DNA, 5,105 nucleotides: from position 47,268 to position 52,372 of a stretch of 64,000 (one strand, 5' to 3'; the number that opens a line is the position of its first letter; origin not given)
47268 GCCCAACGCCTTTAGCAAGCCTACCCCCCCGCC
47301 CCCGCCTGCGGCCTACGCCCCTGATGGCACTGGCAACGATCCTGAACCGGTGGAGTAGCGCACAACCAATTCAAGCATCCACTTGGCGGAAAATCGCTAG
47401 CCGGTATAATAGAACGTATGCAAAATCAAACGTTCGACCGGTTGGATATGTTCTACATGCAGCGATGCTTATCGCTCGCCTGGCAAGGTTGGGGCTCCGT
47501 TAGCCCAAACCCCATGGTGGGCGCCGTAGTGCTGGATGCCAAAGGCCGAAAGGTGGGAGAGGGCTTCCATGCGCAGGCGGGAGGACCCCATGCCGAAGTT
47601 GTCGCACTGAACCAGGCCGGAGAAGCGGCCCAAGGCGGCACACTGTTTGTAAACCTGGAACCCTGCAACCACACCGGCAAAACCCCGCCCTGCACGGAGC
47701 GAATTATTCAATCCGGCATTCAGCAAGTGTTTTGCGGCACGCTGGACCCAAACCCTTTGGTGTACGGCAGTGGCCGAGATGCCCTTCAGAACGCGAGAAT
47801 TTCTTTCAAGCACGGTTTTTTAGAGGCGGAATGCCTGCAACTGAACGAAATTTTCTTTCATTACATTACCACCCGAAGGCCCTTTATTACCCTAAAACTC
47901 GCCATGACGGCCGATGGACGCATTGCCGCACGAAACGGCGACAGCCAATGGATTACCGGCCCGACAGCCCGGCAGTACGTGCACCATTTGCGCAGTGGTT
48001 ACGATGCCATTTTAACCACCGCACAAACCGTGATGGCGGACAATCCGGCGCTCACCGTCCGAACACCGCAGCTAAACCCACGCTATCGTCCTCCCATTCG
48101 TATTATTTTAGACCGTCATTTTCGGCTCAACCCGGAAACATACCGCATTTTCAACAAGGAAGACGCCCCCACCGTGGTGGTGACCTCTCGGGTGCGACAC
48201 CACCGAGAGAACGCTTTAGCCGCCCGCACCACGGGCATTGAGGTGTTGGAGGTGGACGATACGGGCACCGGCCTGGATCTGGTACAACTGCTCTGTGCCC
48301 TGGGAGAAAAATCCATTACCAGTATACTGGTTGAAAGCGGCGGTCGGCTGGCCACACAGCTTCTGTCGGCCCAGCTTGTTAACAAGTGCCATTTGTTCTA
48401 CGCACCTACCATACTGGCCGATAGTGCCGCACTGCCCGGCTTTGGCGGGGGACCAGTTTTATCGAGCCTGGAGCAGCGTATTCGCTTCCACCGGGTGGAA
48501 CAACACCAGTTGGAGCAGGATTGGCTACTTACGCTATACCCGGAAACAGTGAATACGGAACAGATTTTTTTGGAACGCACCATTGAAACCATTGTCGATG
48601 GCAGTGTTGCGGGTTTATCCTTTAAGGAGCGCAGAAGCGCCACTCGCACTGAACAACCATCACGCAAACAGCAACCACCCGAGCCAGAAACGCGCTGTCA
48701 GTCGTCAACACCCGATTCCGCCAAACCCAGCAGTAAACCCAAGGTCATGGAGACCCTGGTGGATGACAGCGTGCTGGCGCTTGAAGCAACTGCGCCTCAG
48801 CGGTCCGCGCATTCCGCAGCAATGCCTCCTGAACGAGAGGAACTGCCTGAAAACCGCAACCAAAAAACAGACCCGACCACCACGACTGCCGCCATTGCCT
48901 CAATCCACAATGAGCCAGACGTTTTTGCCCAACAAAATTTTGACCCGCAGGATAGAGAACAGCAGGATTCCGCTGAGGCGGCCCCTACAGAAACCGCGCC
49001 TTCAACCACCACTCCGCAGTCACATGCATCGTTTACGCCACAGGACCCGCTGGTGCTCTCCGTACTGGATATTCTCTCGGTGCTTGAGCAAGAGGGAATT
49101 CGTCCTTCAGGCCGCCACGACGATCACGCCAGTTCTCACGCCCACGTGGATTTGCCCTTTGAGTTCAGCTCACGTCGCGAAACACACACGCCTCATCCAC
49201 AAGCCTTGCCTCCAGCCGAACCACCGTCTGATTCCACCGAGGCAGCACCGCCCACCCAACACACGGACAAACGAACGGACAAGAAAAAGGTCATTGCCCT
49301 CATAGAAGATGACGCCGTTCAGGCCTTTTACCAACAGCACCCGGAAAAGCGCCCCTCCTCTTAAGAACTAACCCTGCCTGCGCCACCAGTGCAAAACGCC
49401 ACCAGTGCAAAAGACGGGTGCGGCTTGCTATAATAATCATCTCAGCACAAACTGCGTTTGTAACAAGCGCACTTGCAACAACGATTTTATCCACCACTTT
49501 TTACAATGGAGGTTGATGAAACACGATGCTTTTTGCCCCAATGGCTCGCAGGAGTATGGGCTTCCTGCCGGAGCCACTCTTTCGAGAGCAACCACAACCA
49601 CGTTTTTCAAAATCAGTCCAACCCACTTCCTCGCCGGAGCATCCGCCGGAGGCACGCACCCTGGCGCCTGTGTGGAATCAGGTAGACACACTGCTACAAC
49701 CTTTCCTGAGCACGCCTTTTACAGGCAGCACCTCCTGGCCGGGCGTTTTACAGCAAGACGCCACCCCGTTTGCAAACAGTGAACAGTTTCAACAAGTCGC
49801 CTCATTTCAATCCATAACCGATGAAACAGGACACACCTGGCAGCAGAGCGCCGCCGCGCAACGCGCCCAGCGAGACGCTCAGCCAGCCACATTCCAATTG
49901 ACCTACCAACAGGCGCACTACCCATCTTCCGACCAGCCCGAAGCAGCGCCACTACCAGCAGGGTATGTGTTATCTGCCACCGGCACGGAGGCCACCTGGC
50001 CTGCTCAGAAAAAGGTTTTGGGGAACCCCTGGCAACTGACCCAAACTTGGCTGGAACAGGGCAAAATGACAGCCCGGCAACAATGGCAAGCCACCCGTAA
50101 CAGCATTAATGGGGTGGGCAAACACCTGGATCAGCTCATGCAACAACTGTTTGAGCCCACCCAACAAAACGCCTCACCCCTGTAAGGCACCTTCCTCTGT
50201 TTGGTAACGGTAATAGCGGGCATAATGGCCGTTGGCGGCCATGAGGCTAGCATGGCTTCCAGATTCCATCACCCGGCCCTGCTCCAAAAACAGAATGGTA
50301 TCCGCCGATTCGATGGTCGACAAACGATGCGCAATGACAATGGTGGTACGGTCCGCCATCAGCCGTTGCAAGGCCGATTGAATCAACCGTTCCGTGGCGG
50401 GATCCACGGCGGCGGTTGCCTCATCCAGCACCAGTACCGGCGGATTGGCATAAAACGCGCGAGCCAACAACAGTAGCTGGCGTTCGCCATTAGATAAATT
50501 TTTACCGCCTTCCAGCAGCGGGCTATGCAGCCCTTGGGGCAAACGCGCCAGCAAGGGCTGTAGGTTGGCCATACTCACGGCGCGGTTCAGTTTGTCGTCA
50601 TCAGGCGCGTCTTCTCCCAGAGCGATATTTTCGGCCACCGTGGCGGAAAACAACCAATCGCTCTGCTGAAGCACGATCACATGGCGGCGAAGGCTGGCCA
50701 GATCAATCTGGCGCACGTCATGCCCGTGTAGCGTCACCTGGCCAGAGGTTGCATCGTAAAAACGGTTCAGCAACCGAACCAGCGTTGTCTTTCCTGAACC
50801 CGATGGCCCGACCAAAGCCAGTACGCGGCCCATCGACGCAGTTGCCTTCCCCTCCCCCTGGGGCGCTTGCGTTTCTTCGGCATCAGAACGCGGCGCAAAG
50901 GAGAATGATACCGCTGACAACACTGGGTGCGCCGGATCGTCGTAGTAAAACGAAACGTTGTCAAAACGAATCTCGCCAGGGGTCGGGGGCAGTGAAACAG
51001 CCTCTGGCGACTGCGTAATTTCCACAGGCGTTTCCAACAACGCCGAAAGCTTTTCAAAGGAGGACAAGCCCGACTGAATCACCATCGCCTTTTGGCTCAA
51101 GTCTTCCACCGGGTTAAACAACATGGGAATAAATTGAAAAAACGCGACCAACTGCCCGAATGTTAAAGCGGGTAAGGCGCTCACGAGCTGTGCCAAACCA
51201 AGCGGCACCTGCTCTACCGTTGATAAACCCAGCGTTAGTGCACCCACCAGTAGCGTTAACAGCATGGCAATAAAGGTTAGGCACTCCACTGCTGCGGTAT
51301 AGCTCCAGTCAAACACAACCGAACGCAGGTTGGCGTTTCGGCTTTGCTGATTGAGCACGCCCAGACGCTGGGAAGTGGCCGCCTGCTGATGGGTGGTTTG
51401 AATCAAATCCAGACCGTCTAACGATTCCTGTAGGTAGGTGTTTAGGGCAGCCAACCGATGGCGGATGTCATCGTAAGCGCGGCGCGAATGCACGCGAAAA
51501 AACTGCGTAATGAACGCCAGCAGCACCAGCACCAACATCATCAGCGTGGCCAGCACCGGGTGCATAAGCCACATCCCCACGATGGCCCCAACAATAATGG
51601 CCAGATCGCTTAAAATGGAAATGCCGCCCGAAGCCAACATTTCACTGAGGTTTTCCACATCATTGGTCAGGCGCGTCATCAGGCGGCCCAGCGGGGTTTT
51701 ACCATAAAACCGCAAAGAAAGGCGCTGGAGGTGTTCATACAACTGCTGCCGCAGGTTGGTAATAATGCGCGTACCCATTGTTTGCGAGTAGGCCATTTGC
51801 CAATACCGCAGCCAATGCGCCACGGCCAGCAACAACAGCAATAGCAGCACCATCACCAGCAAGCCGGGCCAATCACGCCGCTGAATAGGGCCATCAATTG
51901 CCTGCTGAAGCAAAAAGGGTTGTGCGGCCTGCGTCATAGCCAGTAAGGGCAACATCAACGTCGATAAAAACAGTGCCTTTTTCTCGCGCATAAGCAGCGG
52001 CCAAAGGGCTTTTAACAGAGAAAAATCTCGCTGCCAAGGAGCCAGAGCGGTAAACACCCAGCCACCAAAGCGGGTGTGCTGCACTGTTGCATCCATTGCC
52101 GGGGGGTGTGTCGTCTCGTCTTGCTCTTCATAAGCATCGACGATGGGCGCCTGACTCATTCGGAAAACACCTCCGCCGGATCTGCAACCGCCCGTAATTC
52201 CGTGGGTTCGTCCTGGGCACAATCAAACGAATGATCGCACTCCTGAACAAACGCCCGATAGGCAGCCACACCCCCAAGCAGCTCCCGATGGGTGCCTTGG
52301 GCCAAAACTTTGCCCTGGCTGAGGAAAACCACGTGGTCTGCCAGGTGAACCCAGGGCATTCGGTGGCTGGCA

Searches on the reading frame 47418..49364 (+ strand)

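Call 77: search_protein_families(library=pfam, proteins=[window:47418-49364:+], max_evalue=0.00001)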
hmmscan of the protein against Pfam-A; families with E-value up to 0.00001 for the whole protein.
window:47418-49364:+ (648 aa): 3 families
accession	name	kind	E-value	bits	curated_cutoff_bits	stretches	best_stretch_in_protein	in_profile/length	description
PF01872.23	RibD_C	-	8e-46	156.8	24.1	1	155-361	1-189/197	RibD C-terminal domain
PF00383.29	dCMP_cyt_deam_1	-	4.2e-16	59.1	25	1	10-107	4-101/102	Cytidine and deoxycytidylate deaminase zinc-binding region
PF14437.12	MafB19-deam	-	1.1e-06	29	27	1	54-147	48-138/142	MafB19-like deaminase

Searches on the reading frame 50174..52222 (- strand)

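Call 77: search_protein_families(library=pfam, proteins=[window:50174-52222:-], max_evalue=0.00001)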
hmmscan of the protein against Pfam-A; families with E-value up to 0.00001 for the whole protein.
window:50174-52222:- (682 aa): 6 families
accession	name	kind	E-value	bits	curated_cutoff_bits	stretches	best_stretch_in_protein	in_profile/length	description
PF00664.28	ABC_membrane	-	6.4e-35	121.6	28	1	84-338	1-259/274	ABC transporter transmembrane region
PF00005.33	ABC_tran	-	1.6e-28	100.4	25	1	461-604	7-137/137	ABC transporter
PF13191.12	AAA_16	-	3.3e-08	34.7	32.6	1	461-623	20-161/167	AAA ATPase domain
PF02463.25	SMC_N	-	4e-08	33.4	40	1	491-645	106-210/220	RecF/RecN/SMC N terminal domain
PF13304.12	AAA_21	-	1.4e-06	29.1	27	0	468-488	2-22/304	AAA domain, putative AbiEii toxin, Type IV TA system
PF13401.12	AAA_22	-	6.5e-06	26.9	27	0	466-613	6-104/130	AAA domain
